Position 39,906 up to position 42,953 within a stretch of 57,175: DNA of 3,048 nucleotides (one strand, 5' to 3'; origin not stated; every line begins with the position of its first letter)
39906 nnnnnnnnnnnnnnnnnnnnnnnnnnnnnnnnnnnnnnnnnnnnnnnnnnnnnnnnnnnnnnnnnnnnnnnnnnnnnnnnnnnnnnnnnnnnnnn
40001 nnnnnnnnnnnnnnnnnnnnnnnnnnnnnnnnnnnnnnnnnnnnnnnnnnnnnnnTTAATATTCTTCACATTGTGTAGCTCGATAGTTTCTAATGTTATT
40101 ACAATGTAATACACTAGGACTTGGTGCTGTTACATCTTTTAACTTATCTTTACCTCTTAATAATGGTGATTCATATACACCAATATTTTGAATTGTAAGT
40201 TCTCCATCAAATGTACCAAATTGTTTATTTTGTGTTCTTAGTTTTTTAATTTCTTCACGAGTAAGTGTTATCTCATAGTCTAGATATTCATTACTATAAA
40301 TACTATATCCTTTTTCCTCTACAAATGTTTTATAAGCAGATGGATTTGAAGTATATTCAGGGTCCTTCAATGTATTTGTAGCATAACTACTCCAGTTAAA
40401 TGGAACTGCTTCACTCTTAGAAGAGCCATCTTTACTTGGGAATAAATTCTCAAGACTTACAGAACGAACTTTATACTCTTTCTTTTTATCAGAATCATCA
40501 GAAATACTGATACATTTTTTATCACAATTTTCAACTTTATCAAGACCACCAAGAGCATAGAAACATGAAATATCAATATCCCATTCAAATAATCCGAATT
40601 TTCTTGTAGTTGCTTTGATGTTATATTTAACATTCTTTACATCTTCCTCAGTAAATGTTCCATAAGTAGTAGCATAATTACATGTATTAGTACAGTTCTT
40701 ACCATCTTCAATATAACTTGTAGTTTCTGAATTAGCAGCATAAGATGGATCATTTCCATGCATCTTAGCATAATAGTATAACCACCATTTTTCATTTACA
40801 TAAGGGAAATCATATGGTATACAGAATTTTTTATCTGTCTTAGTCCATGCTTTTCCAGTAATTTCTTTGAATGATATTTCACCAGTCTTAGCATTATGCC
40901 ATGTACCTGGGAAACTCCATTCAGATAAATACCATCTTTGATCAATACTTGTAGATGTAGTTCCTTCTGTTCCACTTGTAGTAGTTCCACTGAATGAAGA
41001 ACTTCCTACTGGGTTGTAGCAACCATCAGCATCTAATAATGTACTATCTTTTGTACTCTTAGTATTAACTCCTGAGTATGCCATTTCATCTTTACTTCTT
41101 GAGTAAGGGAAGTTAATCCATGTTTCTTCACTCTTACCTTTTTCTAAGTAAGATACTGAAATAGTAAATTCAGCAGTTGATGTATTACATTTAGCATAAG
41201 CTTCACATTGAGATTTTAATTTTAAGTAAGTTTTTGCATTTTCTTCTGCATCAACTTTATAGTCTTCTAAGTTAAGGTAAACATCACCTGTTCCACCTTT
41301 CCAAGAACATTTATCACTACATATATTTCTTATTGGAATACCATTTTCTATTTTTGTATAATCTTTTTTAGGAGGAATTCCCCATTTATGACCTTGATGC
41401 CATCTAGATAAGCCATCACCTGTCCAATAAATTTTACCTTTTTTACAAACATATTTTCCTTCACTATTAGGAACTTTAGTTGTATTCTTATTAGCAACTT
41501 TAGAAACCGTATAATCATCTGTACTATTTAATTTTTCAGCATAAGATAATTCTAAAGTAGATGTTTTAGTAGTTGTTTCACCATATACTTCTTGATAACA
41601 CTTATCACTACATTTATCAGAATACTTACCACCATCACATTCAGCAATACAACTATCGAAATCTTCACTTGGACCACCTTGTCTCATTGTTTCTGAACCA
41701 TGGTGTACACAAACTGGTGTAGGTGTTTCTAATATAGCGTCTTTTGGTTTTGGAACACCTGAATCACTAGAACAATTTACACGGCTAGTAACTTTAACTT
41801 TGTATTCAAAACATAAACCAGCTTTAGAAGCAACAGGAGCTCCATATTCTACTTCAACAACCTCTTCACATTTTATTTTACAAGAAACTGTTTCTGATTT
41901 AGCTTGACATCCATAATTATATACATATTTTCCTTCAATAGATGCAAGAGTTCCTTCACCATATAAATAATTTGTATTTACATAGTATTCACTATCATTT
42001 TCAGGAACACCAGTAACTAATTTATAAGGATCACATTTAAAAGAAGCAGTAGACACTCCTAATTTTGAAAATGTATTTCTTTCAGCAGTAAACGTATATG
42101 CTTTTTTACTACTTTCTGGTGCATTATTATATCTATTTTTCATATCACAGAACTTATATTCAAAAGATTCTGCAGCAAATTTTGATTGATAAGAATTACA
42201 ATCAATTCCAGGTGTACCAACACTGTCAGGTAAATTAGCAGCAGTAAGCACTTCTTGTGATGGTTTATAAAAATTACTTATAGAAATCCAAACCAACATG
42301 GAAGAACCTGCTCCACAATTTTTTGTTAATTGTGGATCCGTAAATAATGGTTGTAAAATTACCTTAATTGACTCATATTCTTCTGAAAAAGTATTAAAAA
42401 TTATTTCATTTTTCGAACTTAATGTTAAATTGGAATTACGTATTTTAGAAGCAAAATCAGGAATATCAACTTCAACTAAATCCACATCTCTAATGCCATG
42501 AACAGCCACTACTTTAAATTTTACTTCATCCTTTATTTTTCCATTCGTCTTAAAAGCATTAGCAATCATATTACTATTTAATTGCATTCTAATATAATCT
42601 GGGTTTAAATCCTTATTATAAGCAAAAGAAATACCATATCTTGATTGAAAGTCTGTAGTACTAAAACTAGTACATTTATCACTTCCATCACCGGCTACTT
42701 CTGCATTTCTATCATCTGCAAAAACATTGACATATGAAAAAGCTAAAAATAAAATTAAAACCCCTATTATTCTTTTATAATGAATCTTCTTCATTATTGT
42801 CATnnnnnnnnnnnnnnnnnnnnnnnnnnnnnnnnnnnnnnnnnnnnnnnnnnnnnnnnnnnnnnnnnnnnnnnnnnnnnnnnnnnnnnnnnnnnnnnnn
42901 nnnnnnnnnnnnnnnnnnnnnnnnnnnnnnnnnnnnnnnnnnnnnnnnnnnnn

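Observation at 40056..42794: ~915/965-aa secreted proteins with ~30 cysteines and no recognisable family (paralog at 46303-49200)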

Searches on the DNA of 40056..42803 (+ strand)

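Call 7: search_dna_similar(query=window:40056-42803:+, collection=plasmids, mode=near, max_rows=25)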
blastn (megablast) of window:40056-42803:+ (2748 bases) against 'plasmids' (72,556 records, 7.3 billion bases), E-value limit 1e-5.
No match.
